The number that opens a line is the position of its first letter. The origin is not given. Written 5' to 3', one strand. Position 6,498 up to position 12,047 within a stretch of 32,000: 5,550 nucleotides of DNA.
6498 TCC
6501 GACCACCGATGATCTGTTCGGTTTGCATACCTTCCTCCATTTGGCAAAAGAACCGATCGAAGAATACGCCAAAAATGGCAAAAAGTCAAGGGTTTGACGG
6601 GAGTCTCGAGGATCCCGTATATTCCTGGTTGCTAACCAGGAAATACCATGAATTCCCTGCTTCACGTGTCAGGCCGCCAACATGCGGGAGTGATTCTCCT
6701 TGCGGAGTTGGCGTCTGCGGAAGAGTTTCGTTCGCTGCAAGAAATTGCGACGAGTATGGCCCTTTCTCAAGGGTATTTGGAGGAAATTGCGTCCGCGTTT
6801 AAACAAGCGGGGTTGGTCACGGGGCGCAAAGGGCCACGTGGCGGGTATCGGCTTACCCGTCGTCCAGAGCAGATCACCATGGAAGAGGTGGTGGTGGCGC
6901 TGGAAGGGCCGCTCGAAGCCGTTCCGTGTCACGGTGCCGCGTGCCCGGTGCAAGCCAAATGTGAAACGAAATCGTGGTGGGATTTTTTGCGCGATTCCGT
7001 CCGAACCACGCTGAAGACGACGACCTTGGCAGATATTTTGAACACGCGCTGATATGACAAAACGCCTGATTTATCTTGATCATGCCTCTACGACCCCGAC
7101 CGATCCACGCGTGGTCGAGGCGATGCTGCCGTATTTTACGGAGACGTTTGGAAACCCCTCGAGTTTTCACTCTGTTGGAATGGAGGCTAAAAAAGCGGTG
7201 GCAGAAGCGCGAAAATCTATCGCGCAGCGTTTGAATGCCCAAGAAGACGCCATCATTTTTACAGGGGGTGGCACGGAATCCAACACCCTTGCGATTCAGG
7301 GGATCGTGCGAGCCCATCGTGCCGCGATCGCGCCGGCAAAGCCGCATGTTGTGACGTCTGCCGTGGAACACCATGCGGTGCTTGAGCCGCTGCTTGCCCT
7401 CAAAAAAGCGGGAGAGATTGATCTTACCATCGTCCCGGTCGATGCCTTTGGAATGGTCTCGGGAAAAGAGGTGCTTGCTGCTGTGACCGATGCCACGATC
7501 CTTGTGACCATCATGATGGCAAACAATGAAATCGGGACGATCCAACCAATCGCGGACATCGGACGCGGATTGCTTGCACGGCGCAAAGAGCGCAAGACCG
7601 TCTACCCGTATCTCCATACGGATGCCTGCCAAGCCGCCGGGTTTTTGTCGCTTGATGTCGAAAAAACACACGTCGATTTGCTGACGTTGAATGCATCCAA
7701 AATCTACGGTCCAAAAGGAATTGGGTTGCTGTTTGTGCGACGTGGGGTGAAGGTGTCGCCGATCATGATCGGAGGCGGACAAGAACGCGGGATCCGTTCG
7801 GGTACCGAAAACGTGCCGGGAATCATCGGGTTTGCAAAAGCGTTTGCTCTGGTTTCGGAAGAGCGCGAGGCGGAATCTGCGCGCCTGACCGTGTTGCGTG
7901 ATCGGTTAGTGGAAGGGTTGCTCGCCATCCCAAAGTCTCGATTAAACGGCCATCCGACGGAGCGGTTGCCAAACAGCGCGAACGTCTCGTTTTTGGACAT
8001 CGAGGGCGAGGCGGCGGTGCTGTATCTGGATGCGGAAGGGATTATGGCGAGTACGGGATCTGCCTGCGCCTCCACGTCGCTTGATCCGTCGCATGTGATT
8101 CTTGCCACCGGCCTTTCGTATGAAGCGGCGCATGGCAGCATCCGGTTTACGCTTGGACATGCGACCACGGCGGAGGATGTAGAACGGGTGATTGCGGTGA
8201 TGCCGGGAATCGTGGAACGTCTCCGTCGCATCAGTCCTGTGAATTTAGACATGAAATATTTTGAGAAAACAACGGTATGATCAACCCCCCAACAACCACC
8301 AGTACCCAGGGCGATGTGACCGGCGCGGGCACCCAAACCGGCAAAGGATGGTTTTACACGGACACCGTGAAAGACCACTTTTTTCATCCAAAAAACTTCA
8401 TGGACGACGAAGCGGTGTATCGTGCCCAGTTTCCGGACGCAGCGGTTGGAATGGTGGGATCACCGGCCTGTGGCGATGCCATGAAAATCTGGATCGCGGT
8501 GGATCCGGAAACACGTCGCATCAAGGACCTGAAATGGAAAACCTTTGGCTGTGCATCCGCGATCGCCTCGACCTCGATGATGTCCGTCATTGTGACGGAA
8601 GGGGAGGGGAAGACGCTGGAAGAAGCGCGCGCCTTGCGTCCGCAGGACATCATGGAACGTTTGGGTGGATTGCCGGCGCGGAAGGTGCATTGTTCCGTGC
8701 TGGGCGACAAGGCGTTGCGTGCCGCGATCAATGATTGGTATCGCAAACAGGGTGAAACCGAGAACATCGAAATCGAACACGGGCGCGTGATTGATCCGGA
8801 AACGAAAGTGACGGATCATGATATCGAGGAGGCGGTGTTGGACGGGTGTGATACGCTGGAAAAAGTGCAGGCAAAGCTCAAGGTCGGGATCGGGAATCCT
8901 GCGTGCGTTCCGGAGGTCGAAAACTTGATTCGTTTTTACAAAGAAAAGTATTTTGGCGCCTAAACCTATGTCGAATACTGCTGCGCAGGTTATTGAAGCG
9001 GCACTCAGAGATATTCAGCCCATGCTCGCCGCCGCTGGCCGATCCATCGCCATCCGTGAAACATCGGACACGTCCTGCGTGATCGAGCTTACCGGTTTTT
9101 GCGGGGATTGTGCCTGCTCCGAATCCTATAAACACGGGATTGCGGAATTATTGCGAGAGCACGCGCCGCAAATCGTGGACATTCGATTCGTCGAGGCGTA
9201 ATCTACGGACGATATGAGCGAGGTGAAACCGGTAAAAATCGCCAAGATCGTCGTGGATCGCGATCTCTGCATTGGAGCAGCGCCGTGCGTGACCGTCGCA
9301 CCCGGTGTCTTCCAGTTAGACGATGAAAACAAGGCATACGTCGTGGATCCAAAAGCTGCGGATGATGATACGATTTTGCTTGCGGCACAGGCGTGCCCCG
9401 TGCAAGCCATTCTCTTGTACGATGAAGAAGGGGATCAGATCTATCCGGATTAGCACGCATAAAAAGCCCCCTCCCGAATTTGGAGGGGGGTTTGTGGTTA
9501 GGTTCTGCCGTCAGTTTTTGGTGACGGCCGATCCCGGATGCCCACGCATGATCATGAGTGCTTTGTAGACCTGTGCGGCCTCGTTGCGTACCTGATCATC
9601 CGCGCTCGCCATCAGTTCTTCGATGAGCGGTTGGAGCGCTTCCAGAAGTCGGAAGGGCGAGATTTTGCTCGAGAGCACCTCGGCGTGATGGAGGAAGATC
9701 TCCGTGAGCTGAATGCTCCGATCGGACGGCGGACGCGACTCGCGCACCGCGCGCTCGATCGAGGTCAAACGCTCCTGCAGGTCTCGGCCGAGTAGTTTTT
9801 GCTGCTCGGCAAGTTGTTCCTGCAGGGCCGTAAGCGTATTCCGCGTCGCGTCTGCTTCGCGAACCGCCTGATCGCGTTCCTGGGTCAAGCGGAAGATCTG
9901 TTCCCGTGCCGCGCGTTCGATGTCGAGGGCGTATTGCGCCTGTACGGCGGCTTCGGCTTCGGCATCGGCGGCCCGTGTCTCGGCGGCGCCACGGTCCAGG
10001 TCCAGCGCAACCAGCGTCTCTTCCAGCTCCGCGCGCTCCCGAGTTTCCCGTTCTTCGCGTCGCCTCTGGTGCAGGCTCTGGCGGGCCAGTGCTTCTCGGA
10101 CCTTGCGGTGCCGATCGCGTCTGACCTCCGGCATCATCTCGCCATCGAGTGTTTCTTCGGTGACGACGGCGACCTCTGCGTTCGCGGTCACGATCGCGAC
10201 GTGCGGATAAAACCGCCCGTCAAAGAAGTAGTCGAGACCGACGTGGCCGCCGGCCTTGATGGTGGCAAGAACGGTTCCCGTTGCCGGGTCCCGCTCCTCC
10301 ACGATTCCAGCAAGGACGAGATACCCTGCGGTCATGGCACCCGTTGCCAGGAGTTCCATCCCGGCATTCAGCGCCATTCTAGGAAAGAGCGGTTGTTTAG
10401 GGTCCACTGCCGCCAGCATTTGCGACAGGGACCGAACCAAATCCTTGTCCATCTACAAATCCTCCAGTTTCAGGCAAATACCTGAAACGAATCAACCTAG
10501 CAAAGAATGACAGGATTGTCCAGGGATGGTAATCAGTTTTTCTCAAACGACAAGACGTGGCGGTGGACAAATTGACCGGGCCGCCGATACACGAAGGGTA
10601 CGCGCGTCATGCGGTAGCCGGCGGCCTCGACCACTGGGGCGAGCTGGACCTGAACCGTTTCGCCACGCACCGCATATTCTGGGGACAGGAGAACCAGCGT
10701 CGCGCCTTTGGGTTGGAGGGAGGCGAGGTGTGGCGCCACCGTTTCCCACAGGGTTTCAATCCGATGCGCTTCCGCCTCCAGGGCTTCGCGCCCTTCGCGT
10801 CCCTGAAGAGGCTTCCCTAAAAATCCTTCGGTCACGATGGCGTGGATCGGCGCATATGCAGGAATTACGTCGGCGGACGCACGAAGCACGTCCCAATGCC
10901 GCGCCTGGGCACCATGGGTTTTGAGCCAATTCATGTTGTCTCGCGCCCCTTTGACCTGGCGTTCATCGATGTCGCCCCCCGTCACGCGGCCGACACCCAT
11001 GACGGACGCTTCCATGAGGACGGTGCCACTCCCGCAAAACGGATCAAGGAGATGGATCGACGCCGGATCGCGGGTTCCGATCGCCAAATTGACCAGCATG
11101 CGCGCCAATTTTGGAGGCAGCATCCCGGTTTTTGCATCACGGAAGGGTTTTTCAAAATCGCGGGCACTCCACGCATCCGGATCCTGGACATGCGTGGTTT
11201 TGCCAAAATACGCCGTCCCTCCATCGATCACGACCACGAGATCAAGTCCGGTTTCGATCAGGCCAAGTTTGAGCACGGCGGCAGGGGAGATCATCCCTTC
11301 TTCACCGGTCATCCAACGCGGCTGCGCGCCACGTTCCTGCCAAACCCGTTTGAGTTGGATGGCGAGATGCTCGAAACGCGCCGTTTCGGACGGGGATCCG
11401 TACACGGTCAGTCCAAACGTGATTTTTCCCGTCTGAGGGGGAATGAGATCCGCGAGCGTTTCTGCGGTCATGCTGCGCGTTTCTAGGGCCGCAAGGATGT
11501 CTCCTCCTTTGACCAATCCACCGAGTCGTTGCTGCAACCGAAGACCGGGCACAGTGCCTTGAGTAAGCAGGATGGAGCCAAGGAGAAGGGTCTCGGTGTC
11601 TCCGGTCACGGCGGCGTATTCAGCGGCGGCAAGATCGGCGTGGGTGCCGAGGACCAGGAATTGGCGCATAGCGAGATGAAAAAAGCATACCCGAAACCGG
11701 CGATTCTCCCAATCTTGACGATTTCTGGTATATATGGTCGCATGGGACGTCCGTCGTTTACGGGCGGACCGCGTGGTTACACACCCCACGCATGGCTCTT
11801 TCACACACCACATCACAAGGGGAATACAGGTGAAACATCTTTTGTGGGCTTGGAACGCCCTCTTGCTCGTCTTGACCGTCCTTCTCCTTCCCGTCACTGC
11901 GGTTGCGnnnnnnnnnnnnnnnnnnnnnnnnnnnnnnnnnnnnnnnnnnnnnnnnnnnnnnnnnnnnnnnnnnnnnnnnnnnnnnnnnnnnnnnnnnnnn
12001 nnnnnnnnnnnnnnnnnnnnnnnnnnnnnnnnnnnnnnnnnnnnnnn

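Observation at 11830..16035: Two adjacent genes encode large signal-peptide / single-TM / cytoplasmic coiled-coil proteins with no recognisable family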

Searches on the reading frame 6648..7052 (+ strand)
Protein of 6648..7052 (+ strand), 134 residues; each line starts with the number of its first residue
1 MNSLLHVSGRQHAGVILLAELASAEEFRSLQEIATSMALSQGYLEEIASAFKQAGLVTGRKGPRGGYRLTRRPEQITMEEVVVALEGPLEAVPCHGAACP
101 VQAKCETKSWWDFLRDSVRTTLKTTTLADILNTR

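Call 7: search_protein_families(library=pfam, proteins=[window:6648-7052:+], max_evalue=0.01)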
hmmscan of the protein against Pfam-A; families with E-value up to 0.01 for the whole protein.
window:6648-7052:+ (134 aa): 2 families
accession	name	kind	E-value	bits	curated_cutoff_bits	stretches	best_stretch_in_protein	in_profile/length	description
PF02082.26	Rrf2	-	4.9e-28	98.4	30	1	12-132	6-131/132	Iron-dependent Transcriptional regulator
PF03444.21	HrcA_DNA-bdg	-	3.3e-06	27.1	21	1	31-72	27-68/79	Winged helix-turn-helix transcription repressor, HrcA DNA-binding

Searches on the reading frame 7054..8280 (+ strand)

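Call 7: search_protein_families(library=pfam, proteins=[window:7054-8280:+], max_evalue=0.01)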
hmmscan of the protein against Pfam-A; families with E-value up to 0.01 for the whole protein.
window:7054-8280:+ (408 aa): 1 family
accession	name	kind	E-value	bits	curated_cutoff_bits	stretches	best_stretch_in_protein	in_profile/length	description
PF00266.25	Aminotran_5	-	1.4e-75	255.1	21.5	1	6-379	1-371/371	Aminotransferase class-V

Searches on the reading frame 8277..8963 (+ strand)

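Call 7: search_protein_families(library=pfam, proteins=[window:8277-8963:+], max_evalue=0.01)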
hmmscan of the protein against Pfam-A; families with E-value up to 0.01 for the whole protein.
window:8277-8963:+ (228 aa): 2 families
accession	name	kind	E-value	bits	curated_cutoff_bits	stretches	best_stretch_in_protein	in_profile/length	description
PF01592.21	NifU_N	-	5.7e-38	130.4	22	1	27-159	2-125/127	NifU-like N terminal domain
PF04324.20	Fer2_BFD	-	3.1e-06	27.9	26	1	176-218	6-48/50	BFD-like [2Fe-2S] binding domain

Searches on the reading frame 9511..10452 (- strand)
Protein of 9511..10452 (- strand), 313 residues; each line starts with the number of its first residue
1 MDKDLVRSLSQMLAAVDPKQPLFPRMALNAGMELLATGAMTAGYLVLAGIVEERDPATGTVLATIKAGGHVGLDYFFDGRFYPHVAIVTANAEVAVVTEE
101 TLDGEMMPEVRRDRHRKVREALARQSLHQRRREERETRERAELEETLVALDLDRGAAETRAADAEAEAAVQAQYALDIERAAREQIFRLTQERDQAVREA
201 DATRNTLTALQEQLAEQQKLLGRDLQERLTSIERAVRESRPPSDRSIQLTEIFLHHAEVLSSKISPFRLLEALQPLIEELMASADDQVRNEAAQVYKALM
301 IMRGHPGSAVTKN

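Call 8: search_protein_families(library=pfam, proteins=[window:9511-10452:-], max_evalue=0.01)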
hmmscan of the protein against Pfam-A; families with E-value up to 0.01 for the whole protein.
window:9511-10452:- (313 aa): 1 family
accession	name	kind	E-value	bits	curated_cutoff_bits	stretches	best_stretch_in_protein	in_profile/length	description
PF00027.35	cNMP_binding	-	0.0017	18.7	27.5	1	34-103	10-83/89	Cyclic nucleotide-binding domain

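Call 56: search_protein_families(library=ncbifam, proteins=[window:9511-10452:-], max_evalue=0.01)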
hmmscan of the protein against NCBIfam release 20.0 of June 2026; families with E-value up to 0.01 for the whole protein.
window:9511-10452:- (313 aa): 0 families

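Call 77: search_protein_families(library=padloc, proteins=[window:9511-10452:-], max_evalue=0.01)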
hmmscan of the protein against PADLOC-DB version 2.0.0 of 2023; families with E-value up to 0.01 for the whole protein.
window:9511-10452:- (313 aa): 0 families

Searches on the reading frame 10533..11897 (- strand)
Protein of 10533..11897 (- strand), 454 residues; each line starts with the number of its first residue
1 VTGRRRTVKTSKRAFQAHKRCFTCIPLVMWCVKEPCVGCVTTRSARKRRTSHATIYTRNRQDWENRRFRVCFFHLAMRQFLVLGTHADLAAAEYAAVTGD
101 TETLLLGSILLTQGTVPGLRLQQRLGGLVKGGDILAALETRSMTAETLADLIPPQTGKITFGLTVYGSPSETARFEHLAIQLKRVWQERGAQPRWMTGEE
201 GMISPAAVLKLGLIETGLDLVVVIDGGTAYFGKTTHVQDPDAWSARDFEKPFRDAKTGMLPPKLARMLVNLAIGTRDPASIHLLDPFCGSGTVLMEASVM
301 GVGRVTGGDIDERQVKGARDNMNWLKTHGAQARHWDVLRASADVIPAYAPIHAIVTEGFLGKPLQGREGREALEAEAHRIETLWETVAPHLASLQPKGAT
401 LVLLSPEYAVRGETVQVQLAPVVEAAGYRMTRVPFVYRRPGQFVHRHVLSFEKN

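Call 8: search_protein_families(library=pfam, proteins=[window:10533-11897:-], max_evalue=0.01)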
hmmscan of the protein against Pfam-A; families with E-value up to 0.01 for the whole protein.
window:10533-11897:- (454 aa): 6 families
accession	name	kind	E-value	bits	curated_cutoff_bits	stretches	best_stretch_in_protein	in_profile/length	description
PF01170.24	UPF0020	-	3.2e-10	40.5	22.3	1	255-327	7-101/197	RMKL-like, methyltransferase domain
PF11599.14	AviRa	-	0.00018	21.5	25.7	1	261-336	31-111/232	RRNA methyltransferase AviRa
PF13649.12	Methyltransf_25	-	0.00021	22.4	27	1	284-353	2-76/97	Methyltransferase domain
PF03602.21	Cons_hypoth95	-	0.0014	18.8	24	1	281-331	43-94/182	Conserved hypothetical protein 95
PF06325.19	PrmA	-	0.0014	18.6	22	1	282-345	164-230/296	Ribosomal protein L11 methyltransferase (PrmA)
PF13847.12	Methyltransf_31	-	0.0035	17.5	27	1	281-331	5-57/145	Methyltransferase domain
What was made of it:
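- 10533..11669 (-): RNA methyltransferase gene (synteny anchor); true start at 11669, divergent from A with a 160-nt spacer. Pfam UPF0020 (call 8).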

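Call 56: search_protein_families(library=ncbifam, proteins=[window:10533-11897:-], max_evalue=0.01)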
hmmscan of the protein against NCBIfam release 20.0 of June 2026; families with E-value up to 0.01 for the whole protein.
window:10533-11897:- (454 aa): 5 families
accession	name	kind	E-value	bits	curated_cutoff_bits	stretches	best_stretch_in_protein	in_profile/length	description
TIGR01177.1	TIGR01177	hypoth_equivalog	5.8e-20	71.9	316.55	1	207-357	115-255/330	TIGR01177 family methyltransferase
NF033398.1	rRNA_meth_EmtA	equivalog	1.3e-05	24.7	625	1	259-336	170-241/336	EmtA family 23S rRNA (guanine(2470)) methyltransferase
NF008748.0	PRK11783.1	equivalog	0.00011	20.6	466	1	279-307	192-220/704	bifunctional 23S rRNA (guanine(2069)-N(7))-methyltransferase RlmK/23S rRNA (guanine(2445)-N(2))-methyltransferase RlmL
NF040721.1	Trm14_Arch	equivalog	0.00033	19.9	280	1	260-301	175-213/370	tRNA (guanine(6)-N2)-methyltransferase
NF040850.1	Trm14_Thcoccales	equivalog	0.0015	17.5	480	1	265-321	203-260/365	tRNA (guanine(6)-N2)-methyltransferase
